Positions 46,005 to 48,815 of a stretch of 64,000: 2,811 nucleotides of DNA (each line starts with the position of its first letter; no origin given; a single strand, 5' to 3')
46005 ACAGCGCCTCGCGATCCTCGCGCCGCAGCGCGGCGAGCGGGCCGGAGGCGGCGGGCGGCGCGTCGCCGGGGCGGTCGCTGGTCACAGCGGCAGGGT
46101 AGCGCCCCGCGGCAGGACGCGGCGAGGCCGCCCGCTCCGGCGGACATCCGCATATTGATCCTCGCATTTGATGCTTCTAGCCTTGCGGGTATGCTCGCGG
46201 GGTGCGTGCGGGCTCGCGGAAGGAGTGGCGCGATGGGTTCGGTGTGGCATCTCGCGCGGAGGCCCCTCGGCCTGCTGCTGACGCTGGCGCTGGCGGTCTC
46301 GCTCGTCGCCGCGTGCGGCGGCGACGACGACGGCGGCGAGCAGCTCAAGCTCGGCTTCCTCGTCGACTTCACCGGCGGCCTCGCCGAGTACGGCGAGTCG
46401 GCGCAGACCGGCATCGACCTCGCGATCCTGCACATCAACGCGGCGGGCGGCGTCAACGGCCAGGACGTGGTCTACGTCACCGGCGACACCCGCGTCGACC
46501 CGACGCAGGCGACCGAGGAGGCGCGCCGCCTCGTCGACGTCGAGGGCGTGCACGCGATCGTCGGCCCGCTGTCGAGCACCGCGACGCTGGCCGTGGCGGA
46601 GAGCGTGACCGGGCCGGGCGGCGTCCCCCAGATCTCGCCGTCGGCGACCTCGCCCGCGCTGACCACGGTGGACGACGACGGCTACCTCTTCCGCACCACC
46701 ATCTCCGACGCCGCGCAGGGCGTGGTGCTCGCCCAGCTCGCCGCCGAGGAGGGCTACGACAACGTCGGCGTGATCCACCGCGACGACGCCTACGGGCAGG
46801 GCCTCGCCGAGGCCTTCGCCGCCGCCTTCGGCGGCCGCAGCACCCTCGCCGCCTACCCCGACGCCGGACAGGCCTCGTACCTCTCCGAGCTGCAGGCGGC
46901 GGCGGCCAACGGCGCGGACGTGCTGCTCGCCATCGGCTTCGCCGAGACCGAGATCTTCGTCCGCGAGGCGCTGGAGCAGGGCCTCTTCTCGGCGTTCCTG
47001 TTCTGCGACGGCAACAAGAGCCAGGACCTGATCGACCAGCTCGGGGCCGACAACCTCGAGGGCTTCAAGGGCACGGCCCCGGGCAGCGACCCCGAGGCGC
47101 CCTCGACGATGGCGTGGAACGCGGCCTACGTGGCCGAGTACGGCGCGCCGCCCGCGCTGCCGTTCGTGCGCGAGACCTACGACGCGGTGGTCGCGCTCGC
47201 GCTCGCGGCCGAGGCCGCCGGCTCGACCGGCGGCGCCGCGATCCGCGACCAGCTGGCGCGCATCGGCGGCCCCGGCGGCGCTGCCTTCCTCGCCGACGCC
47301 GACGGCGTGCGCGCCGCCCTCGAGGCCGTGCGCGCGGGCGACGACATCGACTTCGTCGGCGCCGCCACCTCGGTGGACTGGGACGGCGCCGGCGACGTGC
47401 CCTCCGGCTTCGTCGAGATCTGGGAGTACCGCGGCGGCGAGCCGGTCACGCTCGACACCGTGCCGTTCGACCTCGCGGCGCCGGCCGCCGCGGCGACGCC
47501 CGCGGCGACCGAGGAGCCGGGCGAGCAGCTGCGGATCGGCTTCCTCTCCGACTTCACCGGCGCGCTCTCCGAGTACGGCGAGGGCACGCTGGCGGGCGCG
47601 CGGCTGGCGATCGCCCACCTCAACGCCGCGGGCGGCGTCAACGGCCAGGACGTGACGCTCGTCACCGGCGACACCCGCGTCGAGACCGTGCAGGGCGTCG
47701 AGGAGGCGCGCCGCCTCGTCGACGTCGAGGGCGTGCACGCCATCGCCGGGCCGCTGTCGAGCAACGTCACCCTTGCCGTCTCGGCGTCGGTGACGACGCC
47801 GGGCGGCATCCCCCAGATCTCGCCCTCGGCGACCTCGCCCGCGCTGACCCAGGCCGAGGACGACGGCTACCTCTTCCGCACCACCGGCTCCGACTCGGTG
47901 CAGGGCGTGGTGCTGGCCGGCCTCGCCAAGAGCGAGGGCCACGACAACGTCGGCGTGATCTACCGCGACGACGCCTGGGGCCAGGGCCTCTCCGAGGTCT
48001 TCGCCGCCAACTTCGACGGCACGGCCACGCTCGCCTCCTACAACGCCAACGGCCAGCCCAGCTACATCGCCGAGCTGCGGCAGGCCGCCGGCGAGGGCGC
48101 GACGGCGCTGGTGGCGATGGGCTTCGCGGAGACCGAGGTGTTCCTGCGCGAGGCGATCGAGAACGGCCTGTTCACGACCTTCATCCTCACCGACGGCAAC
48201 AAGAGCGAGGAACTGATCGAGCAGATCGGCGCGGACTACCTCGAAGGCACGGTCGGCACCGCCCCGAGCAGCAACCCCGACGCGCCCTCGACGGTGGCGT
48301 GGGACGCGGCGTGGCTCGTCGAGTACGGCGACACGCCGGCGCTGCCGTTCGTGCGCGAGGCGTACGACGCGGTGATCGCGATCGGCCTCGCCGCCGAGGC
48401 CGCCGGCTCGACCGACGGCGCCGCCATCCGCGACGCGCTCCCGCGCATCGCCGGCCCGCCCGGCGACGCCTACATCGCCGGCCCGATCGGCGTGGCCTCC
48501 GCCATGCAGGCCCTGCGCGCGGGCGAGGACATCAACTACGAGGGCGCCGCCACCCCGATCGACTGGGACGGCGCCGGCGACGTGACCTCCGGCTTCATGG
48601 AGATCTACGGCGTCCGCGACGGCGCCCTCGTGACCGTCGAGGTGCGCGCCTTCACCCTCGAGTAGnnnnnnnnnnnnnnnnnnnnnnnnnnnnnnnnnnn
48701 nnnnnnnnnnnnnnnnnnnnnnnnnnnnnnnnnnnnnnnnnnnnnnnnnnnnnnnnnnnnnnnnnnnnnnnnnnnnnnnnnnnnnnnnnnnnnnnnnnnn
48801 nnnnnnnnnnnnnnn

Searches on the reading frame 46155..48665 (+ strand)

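Call 5: search_protein_families(library=pfam, proteins=[window:46155-48665:+], max_evalue=0.1)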
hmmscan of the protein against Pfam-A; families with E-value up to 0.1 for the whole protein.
window:46155-48665:+ (836 aa): 6 families
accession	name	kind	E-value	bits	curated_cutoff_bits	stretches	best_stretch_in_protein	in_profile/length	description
PF13458.12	Peripla_BP_6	-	2e-95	320.8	31.7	2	459-764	2-310/343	Periplasmic binding protein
PF01094.35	ANF_receptor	-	2.3e-55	188.5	25.4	2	482-820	6-350/353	Receptor family ligand binding region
PF13433.12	Peripla_BP_5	-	7e-22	78.5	27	2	65-147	2-84/363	Periplasmic binding protein domain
PF24886.1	DUF7740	-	0.00044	20.8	28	0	340-364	2-25/65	Domain of unknown function (DUF7740)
PF02608.20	Bmp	-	0.0027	17.2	24.1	0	231-299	38-98/301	ABC transporter substrate-binding protein PnrA-like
PF20688.2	GREB1_2nd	-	0.049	13.2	25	0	186-228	203-245/310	GREB1, second domain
